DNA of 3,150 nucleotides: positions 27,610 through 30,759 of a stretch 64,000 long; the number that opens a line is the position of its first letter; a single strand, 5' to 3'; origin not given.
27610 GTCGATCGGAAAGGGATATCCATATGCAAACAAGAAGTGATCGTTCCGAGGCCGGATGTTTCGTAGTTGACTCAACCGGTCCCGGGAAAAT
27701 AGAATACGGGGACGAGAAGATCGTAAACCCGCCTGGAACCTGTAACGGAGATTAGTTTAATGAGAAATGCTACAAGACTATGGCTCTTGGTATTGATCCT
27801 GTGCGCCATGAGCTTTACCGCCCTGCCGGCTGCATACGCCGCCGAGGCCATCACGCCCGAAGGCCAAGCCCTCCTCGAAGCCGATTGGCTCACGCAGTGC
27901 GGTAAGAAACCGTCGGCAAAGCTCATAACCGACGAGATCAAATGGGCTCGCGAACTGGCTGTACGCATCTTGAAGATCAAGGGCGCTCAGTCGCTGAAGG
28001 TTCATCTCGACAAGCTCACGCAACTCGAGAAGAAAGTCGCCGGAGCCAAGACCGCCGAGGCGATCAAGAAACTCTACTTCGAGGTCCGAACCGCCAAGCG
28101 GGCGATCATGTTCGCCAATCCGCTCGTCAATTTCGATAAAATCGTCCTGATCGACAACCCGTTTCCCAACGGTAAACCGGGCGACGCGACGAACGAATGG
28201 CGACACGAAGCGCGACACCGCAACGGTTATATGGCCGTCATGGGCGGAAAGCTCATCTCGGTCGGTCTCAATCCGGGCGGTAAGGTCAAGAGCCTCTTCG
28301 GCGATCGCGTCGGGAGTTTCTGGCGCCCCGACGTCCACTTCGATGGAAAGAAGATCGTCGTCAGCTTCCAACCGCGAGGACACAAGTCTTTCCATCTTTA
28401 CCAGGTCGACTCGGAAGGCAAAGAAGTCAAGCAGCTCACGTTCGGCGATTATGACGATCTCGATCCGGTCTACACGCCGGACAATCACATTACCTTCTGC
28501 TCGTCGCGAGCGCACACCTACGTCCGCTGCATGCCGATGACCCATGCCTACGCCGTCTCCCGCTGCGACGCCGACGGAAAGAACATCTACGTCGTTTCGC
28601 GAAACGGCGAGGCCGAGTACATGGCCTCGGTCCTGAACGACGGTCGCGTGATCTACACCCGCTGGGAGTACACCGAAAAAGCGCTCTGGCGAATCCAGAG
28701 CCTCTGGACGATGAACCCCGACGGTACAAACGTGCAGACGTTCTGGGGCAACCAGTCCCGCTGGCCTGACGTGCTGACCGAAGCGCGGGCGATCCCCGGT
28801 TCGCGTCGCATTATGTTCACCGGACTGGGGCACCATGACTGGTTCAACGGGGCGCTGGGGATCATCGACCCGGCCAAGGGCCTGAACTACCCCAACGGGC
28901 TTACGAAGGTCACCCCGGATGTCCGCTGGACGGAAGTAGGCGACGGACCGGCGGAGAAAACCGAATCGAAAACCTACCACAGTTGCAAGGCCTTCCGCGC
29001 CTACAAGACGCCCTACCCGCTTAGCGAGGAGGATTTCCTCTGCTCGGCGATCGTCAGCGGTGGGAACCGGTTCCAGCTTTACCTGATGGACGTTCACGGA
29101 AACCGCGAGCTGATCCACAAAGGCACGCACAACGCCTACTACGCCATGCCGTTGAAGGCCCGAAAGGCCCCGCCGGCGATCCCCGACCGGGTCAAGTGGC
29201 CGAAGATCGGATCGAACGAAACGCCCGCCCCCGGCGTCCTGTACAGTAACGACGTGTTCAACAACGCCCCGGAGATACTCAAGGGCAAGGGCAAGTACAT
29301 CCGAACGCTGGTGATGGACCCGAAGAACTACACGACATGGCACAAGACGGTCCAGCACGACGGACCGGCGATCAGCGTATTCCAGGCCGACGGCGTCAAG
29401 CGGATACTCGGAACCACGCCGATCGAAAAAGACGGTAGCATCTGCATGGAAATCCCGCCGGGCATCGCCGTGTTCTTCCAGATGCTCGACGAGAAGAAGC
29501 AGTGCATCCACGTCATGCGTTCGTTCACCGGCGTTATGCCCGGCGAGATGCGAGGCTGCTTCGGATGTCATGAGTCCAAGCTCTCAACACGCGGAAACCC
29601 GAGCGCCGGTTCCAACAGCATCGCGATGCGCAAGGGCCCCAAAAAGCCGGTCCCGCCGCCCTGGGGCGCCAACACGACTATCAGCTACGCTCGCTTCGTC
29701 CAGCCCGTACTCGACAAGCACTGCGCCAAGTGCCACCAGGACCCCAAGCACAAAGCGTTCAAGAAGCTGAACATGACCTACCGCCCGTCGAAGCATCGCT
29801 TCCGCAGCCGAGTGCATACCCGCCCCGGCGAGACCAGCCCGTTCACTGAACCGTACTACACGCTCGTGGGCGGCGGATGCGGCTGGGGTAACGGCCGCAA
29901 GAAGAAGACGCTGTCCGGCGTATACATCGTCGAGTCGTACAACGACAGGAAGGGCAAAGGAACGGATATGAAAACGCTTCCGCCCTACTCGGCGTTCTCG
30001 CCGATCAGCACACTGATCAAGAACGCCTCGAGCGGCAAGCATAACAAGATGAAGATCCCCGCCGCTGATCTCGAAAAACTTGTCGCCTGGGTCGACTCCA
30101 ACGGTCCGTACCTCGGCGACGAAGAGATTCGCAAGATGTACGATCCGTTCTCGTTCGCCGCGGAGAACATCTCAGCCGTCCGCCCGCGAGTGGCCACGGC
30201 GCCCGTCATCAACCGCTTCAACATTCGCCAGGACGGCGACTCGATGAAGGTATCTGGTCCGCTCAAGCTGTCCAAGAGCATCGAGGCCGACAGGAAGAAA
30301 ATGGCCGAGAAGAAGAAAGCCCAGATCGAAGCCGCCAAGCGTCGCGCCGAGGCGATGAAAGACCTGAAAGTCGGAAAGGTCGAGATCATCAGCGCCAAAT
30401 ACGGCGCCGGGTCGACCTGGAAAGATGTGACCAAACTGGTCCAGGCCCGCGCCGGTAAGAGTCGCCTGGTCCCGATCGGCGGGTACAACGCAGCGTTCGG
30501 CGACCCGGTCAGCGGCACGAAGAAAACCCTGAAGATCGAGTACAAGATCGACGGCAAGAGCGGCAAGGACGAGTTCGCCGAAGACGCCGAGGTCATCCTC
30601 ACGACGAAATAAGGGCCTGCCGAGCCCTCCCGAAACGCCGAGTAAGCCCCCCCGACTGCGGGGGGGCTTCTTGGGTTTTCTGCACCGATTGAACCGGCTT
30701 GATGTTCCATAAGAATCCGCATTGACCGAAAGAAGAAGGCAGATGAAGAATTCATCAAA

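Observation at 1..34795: Four-member paralogous family of giant secreted beta-propeller/CxxCH proteins with domain shuffling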

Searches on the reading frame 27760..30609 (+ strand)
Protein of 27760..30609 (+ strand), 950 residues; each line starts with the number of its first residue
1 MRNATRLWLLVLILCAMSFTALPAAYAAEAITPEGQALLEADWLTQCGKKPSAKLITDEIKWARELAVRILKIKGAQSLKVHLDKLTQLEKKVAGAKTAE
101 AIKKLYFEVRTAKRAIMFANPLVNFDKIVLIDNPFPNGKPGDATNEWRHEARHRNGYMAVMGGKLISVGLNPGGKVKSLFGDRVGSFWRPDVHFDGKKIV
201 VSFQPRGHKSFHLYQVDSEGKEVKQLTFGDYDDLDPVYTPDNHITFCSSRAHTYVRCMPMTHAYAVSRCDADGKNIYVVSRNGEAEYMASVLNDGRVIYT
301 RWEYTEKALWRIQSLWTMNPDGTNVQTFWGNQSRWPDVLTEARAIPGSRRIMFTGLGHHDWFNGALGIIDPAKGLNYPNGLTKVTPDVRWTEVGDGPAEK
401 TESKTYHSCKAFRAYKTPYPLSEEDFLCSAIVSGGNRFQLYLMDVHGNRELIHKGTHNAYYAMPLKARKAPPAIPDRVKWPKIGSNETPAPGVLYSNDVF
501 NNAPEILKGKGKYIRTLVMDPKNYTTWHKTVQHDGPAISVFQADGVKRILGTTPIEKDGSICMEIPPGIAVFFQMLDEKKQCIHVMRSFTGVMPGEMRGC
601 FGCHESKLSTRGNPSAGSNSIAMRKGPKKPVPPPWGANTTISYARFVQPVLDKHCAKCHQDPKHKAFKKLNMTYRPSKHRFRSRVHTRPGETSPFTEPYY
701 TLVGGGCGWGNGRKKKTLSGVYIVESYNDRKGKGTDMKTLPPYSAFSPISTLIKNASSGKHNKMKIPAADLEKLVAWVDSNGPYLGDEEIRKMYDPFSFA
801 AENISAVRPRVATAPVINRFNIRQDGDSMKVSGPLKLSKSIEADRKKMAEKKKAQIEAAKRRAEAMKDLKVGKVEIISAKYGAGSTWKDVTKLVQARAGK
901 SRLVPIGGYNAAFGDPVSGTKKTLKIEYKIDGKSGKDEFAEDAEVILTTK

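Call 7: search_protein_families(library=pfam, proteins=[window:27760-30609:+], max_evalue=0.1)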
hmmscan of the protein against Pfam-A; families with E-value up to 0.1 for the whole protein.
window:27760-30609:+ (950 aa): 5 families
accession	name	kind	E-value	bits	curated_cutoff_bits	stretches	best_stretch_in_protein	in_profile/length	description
PF18582.6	HZS_alpha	-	3.8e-21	75.9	26.6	1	512-605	4-98/98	Hydrazine synthase alpha subunit middle domain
PF11875.14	DnaJ-like_C11_C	-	0.00066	19.9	27.1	1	843-945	11-129/132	DnaJ-like protein C11, C-terminal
PF07676.18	PD40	-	0.017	15.5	20.9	0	223-251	1-30/38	WD40-like Beta Propeller Repeat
PF00930.27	DPPIV_N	-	0.054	12.7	22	1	210-303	259-348/354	Dipeptidyl peptidase IV (DPP IV) N-terminal region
PF14522.11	Cytochrome_C7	-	0.073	13.3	24.8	0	598-667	14-56/67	Cytochrome c7 and related cytochrome c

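Call 8: search_protein_families(library=ncbifam, proteins=[window:27760-30609:+], max_evalue=0.1)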
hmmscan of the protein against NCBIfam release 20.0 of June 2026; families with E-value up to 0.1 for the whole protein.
window:27760-30609:+ (950 aa): 3 families
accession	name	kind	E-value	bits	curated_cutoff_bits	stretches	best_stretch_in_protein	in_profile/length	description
NF052339.1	hydrazine_alpha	equivalog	6.4e-08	31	800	1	547-612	527-592/804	hydrazine synthase subunit alpha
TIGR02800.1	propeller_TolB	equivalog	2.3e-06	26.8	343.15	1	189-251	239-300/418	Tol-Pal system beta propeller repeat protein TolB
NF003124.0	PRK04043.1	equivalog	0.011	14.6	428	1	191-253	239-300/419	Tol-Pal system protein TolB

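Call 13: search_solved_structures(query=window:27760-30609:+, max_evalue=0.01, show_alignments=1)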
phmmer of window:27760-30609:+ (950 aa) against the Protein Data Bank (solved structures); distinct sequences matched with E-value up to 0.01: 1.
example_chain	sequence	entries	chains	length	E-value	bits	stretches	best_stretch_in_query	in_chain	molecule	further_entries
5c2v_A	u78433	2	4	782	0.0005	21.5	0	547-608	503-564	HYDRAZINE SYNTHASE ALPHA SUBUNIT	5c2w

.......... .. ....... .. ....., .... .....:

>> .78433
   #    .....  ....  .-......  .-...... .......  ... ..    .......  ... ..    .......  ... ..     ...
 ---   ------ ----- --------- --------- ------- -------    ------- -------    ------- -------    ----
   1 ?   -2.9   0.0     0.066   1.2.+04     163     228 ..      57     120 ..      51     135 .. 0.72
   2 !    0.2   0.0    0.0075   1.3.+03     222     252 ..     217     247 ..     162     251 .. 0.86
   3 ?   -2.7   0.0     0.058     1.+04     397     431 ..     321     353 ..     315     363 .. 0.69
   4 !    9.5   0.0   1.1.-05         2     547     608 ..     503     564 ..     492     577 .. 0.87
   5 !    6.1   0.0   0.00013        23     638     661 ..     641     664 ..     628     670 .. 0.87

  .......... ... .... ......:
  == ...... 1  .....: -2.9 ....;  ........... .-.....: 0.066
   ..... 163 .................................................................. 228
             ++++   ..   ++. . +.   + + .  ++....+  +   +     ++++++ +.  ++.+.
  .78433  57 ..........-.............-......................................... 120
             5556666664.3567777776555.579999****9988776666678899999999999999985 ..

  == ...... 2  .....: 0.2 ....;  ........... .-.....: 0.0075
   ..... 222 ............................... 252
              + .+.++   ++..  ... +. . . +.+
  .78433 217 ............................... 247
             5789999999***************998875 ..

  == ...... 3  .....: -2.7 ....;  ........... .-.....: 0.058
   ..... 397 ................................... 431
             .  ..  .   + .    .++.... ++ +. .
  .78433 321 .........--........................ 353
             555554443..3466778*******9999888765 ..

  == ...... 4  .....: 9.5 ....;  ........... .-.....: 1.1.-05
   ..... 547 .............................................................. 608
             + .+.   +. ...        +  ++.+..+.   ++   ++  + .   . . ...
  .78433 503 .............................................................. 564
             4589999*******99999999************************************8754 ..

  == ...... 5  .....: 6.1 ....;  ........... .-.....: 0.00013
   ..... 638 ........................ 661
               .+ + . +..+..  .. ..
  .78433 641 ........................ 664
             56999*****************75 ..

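Call 16: find_homologous_proteins(query=window:27760-30609:+, max_evalue=0.00001)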
Query window:27760-30609:+ (950 aa): 2087 proteins with E <= 0.00001 among 8000 candidates; the best 120 are listed.
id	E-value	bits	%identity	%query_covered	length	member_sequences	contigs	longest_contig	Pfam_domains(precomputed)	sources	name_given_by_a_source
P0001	0.0e+0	2201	100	98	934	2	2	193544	PF18582.7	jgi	jgi:hypothetical protein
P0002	0.0e+0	2026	90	100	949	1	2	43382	PF18582.7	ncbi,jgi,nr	ncbi:MAG: hypothetical protein QGG42_09235 [Phycisphaerae bacterium]|jgi:hypothetical protein|nr:hyp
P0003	0.0e+0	1943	88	97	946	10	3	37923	PF18582.7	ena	-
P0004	0.0e+0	1819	82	100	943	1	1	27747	PF18582.7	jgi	-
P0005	0.0e+0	1793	81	100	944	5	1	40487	PF18582.7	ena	-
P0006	0.0e+0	1777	80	100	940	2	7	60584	PF18582.7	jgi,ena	-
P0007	0.0e+0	1773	80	98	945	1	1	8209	PF18582.7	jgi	jgi:hypothetical protein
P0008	0.0e+0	1760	79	99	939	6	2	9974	PF18582.7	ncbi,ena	-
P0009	0.0e+0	1713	78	100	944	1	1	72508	PF18582.7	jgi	jgi:hypothetical protein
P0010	0.0e+0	1707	79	97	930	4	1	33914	PF18582.7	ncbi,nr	ncbi:MAG: hypothetical protein HN350_03070 [Phycisphaerales bacterium]|nr:hypothetical protein [Phyc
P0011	0.0e+0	1640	76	98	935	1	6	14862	PF18582.7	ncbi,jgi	-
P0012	0.0e+0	1613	73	99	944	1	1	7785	PF18582.7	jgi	-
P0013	0.0e+0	1555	71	100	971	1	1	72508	PF18582.7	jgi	jgi:hypothetical protein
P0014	0.0e+0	1524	70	100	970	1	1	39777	PF18582.7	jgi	jgi:hypothetical protein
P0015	0.0e+0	1503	69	99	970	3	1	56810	PF18582.7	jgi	jgi:hypothetical protein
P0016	0.0e+0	1489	67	99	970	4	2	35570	PF18582.7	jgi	-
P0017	0.0e+0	1488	68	99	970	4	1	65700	PF18582.7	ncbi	-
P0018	0.0e+0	1478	67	100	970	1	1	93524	PF18582.7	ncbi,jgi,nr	ncbi:MAG: hypothetical protein HN350_03055 [Phycisphaerales bacterium]|jgi:hypothetical protein|nr:h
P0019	0.0e+0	1448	69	95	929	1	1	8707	PF18582.7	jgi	-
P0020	0.0e+0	1440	66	98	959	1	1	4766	PF18582.7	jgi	-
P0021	0.0e+0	1416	66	97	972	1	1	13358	PF18582.7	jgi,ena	-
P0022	0.0e+0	1398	64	99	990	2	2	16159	PF18582.7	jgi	-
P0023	0.0e+0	1338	62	99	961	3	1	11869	PF18582.7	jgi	-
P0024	0.0e+0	1305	60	98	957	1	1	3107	PF18582.7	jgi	-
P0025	0.0e+0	1293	61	99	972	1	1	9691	PF18582.7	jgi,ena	-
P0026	0.0e+0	1267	59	99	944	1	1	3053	PF18582.7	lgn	-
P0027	0.0e+0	1260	58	99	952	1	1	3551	PF26549.1,PF18582.7,PF07676.19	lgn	-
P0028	0.0e+0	1252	58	97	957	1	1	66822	PF26549.1,PF18582.7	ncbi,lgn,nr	ncbi:MAG: hypothetical protein Q4G68_10145 [Planctomycetia bacterium]|nr:hypothetical protein [Planc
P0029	0.0e+0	1240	58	96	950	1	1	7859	PF18582.7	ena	-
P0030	0.0e+0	1238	56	99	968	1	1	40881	PF26549.1,PF18582.7,PF07676.19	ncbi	ncbi:MAG: hypothetical protein ACRCUY_09925 [Thermoguttaceae bacterium]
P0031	0.0e+0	1234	58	99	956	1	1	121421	PF18582.7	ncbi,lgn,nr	ncbi:MAG: hypothetical protein Q4C95_03645 [Planctomycetia bacterium]|nr:hypothetical protein [Planc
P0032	0.0e+0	1233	57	98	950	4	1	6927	PF18582.7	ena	-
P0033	0.0e+0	1230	58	98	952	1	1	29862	PF18582.7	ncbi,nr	ncbi:MAG: hypothetical protein Q4D98_06860 [Planctomycetia bacterium]|nr:hypothetical protein [Planc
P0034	0.0e+0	1229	57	100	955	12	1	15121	PF18582.7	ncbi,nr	ncbi:MAG: hypothetical protein E7029_09840 [Planctomycetaceae bacterium]|nr:hypothetical protein [Pl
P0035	0.0e+0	1227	57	99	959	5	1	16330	PF26549.1,PF18582.7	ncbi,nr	ncbi:MAG: hypothetical protein Q4D62_13555 [Planctomycetia bacterium]|nr:hypothetical protein [Planc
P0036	0.0e+0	1224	57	98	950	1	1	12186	PF18582.7,PF07676.19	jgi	jgi:hypothetical protein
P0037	0.0e+0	1221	57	97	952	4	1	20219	PF18582.7,PF07676.19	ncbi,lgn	-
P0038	0.0e+0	1219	55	99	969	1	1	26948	PF26549.1,PF18582.7,PF07676.19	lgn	-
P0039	0.0e+0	1213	57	98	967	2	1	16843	PF18582.7,PF07676.19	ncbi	-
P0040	0.0e+0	1213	58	96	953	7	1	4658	PF18582.7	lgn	-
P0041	0.0e+0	1213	55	99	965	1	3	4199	PF26549.1,PF18582.7,PF07676.19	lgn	-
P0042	0.0e+0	1211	56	98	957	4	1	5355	PF18582.7,PF07676.19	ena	-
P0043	0.0e+0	1211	57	96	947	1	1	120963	PF18582.7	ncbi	-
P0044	0.0e+0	1210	55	99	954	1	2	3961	PF18582.7,PF07676.19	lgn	-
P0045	0.0e+0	1209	56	100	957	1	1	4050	PF18582.7,PF07676.19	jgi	-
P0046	0.0e+0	1206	57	97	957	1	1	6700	PF18582.7,PF07676.19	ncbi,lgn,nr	ncbi:MAG: hypothetical protein Q4G69_13670 [Planctomycetia bacterium]|nr:hypothetical protein [Planc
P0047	0.0e+0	1204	56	99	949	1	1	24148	PF18582.7,PF07676.19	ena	-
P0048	0.0e+0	1203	56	96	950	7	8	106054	PF18582.7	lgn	-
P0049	0.0e+0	1202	56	99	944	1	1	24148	PF18582.7,PF07676.19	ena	-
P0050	0.0e+0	1199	57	97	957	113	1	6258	PF18582.7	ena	-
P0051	0.0e+0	1198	56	99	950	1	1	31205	PF18582.7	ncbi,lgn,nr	ncbi:MAG: hypothetical protein Q4D38_07455 [Planctomycetia bacterium]|nr:hypothetical protein [Planc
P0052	0.0e+0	1194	57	96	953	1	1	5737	PF18582.7,PF07676.19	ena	-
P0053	0.0e+0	1193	56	100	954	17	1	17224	PF18582.7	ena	-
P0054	0.0e+0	1193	55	98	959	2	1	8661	PF26549.1,PF18582.7,PF07676.19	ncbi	-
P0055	0.0e+0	1191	57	99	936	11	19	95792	PF18582.7,PF07676.19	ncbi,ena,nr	ncbi:MAG: PD40 domain-containing protein [Thermoguttaceae bacterium]|nr:PD40 domain-containing prote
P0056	0.0e+0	1190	55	99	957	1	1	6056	PF18582.7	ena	-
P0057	0.0e+0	1189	57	99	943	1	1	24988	PF18582.7,PF07676.19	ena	-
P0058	0.0e+0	1185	57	98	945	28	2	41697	PF18582.7,PF07676.19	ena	-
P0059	0.0e+0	1185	56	99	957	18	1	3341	PF18582.7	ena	-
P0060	0.0e+0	1184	55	97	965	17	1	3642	PF18582.7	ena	-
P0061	0.0e+0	1182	56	96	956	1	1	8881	PF18582.7,PF07676.19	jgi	-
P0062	0.0e+0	1181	56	97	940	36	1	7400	PF18582.7,PF07676.19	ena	-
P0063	0.0e+0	1181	55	100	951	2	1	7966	PF18582.7,PF07676.19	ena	-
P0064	0.0e+0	1176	55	99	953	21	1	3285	PF18582.7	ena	-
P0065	0.0e+0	1176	55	98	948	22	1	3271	PF18582.7,PF07676.19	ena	-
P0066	0.0e+0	1173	54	99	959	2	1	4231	PF18582.7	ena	-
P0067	0.0e+0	1172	56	96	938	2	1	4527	PF18582.7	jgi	jgi:hypothetical protein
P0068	0.0e+0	1169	54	98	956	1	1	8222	PF18582.7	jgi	-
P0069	0.0e+0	1167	54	99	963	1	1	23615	PF18582.7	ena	-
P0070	0.0e+0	1167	55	99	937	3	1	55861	PF18582.7,PF07676.19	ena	-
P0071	0.0e+0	1166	54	100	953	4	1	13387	PF18582.7,PF07676.19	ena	-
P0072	0.0e+0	1166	56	97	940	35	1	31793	PF18582.7,PF07676.19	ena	-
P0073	0.0e+0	1165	55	99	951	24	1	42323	PF18582.7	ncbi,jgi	jgi:hypothetical protein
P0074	0.0e+0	1165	54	98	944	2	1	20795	PF18582.7,PF07676.19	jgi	-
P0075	0.0e+0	1164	55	99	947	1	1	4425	PF18582.7,PF07676.19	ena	-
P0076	0.0e+0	1163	55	99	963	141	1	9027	PF26549.1,PF18582.7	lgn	-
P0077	0.0e+0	1162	54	99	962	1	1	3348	PF18582.7,PF07676.19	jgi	jgi:hypothetical protein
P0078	0.0e+0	1162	55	99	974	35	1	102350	PF26549.1,PF18582.7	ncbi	-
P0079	0.0e+0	1161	54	99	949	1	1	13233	PF18582.7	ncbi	-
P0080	0.0e+0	1161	55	99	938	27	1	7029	PF18582.7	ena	-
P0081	0.0e+0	1161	54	99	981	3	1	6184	PF18582.7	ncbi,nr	ncbi:MAG: hypothetical protein Q4C70_12000 [Planctomycetia bacterium]|nr:hypothetical protein [Planc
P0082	0.0e+0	1161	56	97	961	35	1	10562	PF18582.7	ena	-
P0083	0.0e+0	1156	54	100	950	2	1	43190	PF18582.7,PF07676.19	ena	-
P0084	0.0e+0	1155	53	99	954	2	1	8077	PF18582.7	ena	-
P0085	0.0e+0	1152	55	99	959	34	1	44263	PF18582.7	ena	-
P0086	0.0e+0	1152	53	98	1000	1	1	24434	PF18582.7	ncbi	-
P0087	0.0e+0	1143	54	96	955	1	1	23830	PF18582.7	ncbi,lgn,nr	ncbi:hypothetical protein FACS1894189_2830 [Planctomycetales bacterium]|nr:hypothetical protein FACS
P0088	0.0e+0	1141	53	99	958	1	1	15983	PF18582.7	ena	-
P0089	0.0e+0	1140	57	89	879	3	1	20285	PF26549.1,PF18582.7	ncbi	-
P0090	0.0e+0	1138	53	99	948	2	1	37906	PF18582.7,PF07676.19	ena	-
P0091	0.0e+0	1138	55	96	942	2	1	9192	PF18582.7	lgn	-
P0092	0.0e+0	1127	57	87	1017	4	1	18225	PF18582.7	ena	-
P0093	0.0e+0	1125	53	99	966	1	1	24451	PF18582.7,PF07676.19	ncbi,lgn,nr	ncbi:hypothetical protein FACS189419_04720 [Planctomycetales bacterium]|nr:hypothetical protein FACS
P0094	0.0e+0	1123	53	98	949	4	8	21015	PF18582.7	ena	-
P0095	0.0e+0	1121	54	100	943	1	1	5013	PF18582.7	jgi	-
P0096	0.0e+0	1120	54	96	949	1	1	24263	PF18582.7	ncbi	-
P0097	0.0e+0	1119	54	96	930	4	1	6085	PF18582.7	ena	-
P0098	0.0e+0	1112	53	99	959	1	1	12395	PF18582.7,PF07676.19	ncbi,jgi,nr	ncbi:MAG: hypothetical protein LBT46_04410 [Planctomycetaceae bacterium]|jgi:hypothetical protein|nr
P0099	0.0e+0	1105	55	93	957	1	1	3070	PF18582.7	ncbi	-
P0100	0.0e+0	1099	53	99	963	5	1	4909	PF18582.7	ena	-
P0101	0.0e+0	1097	57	84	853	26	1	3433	PF18582.7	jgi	jgi:hypothetical protein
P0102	0.0e+0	1097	52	99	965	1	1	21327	PF26549.1,PF18582.7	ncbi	-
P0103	0.0e+0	1086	51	97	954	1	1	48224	PF18582.7,PF07676.19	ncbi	-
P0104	0.0e+0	1072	52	99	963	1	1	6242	PF18582.7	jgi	jgi:hypothetical protein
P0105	0.0e+0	1071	52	99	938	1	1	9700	PF18582.7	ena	-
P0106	0.0e+0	1070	52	99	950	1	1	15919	PF18582.7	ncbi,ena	-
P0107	0.0e+0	1070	52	100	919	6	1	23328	PF18582.7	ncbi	ncbi:MAG: HzsA-related protein [Planctomycetota bacterium]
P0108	0.0e+0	1054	51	99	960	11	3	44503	PF18582.7,PF07676.19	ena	-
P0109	0.0e+0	1051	51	100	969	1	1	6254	PF18582.7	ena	-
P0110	0.0e+0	1049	52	97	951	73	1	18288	PF18582.7,PF07676.19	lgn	-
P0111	0.0e+0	1048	54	89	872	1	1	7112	PF18582.7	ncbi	-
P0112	0.0e+0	1044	53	95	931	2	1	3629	PF26549.1,PF18582.7,PF07676.19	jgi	-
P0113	0.0e+0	1043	57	84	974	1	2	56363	PF18582.7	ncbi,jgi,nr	ncbi:MAG: hypothetical protein QGH60_15820 [Phycisphaerae bacterium]|jgi:hypothetical protein|nr:hyp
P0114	0.0e+0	1038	50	99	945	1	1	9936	PF18582.7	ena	-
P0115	0.0e+0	1035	51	100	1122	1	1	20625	PF18582.7,PF02502.24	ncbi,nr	ncbi:MAG: RpiB/LacA/LacB family sugar-phosphate isomerase [Phycisphaerae bacterium]|nr:RpiB/LacA/Lac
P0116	0.0e+0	1035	50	98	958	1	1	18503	PF18582.7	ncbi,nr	ncbi:MAG: hypothetical protein K9M57_01835 [Phycisphaerae bacterium]|nr:hypothetical protein [Phycis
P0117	0.0e+0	1026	51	96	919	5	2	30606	PF18582.7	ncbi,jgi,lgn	jgi:hypothetical protein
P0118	0.0e+0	1023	50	98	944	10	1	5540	PF18582.7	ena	-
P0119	0.0e+0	1022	50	100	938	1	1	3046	PF18582.7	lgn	-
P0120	0.0e+0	1020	51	99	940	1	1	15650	PF26549.1,PF18582.7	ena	-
